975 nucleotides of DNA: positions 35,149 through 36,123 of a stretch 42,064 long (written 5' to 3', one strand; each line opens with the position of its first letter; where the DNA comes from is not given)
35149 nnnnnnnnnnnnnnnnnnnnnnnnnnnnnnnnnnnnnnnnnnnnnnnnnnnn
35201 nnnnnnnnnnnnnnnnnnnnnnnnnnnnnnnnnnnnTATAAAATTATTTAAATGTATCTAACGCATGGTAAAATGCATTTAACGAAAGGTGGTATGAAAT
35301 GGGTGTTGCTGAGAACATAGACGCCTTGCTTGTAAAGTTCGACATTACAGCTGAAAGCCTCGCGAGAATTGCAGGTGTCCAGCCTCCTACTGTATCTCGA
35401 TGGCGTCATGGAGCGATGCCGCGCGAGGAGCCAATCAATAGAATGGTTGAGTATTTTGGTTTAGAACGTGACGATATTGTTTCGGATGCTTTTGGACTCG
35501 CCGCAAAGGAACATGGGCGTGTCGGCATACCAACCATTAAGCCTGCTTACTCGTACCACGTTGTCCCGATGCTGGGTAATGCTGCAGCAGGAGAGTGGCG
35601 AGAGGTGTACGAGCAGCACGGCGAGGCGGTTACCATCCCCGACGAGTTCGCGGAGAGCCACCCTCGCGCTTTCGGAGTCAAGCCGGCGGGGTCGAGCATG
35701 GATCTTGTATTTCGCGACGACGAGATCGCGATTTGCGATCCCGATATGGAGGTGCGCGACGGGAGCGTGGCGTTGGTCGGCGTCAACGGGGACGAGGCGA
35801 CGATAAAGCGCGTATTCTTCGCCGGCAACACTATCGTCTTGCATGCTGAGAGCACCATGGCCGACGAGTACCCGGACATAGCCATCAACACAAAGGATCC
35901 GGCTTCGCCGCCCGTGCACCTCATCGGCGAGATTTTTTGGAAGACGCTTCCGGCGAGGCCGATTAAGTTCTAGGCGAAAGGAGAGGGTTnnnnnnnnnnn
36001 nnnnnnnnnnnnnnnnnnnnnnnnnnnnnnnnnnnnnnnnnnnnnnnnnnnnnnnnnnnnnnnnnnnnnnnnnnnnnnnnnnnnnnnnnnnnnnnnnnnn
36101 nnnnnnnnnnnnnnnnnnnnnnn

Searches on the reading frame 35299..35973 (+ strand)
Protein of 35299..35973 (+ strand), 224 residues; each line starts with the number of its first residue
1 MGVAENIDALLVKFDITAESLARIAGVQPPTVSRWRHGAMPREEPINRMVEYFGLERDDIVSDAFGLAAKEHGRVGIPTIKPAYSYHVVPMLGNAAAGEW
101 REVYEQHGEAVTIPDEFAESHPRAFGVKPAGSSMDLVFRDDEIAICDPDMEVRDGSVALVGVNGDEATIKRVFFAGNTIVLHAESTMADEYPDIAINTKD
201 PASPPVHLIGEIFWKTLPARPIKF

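Call 69: search_protein_families(library=pfam, proteins=[window:35299-35973:+], max_evalue=0.001)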
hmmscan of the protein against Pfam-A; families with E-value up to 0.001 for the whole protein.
window:35299-35973:+ (224 aa): 3 families
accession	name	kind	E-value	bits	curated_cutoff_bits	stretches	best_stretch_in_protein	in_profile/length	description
PF00717.28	Peptidase_S24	-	8.2e-17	61.4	23.3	1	90-198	1-105/116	Peptidase S24-like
PF01381.28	HTH_3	-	0.00011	22.6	23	1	10-59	4-54/55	Helix-turn-helix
PF13443.12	HTH_26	-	0.00072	20.2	22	0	6-60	1-57/63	Cro/C1-type HTH DNA-binding domain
